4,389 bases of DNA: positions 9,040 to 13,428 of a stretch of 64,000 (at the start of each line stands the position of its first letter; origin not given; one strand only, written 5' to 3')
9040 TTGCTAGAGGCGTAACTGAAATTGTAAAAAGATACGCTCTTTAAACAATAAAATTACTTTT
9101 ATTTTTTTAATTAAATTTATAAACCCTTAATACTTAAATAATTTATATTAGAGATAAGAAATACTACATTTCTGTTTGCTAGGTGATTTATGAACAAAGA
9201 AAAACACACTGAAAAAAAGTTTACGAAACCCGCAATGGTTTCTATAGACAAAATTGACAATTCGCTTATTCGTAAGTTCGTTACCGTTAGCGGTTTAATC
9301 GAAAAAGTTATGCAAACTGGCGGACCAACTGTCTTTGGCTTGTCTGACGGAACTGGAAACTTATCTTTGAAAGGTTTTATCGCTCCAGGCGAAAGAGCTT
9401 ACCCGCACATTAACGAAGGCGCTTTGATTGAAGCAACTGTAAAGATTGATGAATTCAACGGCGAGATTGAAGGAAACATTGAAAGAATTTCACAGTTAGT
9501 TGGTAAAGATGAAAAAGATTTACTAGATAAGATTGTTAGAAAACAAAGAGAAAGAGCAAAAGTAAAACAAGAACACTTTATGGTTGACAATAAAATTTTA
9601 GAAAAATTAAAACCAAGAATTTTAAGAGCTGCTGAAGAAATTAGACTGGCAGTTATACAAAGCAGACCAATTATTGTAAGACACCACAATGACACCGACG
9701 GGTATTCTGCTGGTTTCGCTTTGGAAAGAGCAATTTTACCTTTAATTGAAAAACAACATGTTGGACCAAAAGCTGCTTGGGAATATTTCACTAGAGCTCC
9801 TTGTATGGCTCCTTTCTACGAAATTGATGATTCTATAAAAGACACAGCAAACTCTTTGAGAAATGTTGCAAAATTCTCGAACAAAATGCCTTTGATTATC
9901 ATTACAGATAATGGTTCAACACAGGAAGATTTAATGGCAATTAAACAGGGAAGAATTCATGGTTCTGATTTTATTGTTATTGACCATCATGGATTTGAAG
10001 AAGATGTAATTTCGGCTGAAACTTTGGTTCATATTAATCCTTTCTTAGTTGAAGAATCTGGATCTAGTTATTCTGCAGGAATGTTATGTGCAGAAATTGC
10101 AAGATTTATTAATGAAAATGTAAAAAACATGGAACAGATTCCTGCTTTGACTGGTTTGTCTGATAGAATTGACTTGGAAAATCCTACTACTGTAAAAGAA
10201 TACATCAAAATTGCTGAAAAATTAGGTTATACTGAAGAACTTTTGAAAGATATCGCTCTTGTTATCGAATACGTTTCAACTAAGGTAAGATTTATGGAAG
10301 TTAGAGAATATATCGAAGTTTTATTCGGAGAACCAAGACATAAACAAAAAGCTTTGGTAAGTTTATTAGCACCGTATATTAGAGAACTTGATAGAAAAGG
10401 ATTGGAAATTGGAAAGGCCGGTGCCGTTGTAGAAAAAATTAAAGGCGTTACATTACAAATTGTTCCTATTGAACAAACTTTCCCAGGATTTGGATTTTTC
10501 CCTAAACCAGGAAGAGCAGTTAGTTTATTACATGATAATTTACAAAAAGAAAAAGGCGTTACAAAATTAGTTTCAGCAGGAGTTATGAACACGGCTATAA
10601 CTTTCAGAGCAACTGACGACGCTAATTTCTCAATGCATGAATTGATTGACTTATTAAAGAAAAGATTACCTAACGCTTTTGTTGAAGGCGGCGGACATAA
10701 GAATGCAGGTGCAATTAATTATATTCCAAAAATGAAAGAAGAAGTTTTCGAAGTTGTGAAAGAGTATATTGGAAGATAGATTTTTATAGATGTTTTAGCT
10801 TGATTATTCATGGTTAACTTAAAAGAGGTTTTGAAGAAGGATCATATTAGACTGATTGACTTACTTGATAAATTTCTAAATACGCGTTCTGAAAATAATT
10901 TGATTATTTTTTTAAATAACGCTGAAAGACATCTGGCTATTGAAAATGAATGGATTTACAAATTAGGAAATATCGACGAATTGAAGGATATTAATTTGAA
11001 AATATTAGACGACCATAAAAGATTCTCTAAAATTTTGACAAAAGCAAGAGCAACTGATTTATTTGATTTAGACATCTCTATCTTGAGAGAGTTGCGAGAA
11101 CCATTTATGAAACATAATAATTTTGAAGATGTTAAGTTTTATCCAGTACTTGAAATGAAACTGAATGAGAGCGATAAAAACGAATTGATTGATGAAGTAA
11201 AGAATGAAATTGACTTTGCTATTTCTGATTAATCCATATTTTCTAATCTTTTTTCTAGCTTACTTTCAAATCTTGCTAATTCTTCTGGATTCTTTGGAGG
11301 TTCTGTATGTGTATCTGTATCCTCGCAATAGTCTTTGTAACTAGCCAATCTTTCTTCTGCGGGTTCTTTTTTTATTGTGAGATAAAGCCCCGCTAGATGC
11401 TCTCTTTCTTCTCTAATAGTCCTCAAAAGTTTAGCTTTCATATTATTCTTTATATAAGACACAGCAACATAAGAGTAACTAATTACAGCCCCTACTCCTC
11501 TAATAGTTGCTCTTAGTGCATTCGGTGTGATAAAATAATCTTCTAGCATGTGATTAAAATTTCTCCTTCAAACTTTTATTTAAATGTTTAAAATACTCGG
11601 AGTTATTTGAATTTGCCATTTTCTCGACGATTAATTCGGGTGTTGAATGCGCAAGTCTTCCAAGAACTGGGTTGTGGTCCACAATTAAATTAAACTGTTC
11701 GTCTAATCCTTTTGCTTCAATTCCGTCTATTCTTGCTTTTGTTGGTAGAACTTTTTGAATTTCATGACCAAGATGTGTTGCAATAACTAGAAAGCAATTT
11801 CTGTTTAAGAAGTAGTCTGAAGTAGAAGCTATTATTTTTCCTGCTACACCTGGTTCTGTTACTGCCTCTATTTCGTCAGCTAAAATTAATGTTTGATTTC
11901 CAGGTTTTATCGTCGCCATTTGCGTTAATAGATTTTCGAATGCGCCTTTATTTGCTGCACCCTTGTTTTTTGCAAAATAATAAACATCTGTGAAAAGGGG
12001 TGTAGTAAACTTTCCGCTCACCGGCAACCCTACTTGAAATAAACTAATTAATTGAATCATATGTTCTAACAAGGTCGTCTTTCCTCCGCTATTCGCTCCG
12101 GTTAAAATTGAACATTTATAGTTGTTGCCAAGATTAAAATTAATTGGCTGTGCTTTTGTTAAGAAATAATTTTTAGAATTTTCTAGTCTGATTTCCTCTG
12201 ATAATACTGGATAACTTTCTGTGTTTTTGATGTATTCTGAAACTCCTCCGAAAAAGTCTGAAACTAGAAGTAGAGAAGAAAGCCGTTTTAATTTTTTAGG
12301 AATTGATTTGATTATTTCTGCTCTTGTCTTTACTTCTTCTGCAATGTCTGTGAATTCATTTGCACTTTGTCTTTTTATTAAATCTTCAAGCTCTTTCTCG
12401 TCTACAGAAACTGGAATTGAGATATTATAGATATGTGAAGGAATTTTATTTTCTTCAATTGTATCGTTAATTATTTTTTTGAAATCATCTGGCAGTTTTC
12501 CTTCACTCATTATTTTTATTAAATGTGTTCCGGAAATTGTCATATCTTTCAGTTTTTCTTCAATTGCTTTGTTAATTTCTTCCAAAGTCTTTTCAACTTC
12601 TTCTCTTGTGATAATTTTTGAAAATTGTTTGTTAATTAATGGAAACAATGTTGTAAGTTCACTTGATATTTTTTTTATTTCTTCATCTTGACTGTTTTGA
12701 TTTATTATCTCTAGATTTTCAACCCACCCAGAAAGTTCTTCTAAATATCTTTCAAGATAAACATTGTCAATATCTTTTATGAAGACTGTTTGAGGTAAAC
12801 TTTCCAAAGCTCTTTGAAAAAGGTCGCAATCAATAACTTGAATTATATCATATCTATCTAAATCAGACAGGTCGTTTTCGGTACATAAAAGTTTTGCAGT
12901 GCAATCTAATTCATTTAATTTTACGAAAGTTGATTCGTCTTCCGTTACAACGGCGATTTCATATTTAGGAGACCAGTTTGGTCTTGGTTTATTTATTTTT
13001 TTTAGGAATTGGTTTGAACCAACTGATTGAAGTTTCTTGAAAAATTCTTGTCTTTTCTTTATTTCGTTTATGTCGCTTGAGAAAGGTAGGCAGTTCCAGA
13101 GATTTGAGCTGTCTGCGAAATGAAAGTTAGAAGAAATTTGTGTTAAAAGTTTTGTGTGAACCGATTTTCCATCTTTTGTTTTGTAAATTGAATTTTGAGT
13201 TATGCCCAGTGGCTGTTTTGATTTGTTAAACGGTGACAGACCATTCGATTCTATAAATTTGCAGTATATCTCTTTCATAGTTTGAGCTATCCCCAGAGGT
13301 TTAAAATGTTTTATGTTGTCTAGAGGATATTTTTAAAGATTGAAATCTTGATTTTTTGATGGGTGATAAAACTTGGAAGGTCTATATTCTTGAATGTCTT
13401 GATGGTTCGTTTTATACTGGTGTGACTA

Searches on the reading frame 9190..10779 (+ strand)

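Call 68: search_protein_families(library=ncbifam, proteins=[window:9190-10779:+], max_evalue=1e-10)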
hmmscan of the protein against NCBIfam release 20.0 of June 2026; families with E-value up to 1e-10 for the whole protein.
window:9190-10779:+ (529 aa): 2 families
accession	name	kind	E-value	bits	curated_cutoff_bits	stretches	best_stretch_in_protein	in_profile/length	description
NF053577.1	HAN_nuclease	equivalog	1.1e-93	314.8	840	1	5-525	82-599/612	Hef-associated nuclease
NF053576.1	RecJ_archaeal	equivalog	2.6e-11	43.1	360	0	226-323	55-147/452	RecJ family nuclease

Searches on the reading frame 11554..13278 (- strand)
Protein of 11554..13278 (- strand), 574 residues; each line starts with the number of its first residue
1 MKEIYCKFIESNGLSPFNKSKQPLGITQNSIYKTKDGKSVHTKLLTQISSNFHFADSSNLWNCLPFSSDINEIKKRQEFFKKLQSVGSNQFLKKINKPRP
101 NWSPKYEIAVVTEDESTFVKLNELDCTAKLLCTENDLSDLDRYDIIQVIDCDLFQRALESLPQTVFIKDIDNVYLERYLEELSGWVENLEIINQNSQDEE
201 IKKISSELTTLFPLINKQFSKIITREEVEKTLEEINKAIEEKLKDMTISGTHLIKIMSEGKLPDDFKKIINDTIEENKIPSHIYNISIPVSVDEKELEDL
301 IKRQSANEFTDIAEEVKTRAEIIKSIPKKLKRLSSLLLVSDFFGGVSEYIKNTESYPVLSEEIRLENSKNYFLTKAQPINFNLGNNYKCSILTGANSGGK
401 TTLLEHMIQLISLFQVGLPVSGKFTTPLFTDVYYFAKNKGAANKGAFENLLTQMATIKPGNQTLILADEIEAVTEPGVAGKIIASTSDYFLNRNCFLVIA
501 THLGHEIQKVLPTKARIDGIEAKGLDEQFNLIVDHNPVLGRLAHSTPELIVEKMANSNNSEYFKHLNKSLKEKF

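Call 68: search_protein_families(library=ncbifam, proteins=[window:11554-13278:-], max_evalue=1e-10)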
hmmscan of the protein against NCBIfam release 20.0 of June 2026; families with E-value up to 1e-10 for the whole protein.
window:11554-13278:- (574 aa): 2 families
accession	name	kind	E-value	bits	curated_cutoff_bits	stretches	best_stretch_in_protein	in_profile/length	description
TIGR01069.2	mutS2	equivalog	8.5e-16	57.5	400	1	301-504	235-450/790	endonuclease MutS2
NF052383.1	ATPase_KamC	equivalog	3.7e-14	52.4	300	1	179-522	97-446/508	lysine 5,6-aminomutase reactivase ATPase KamC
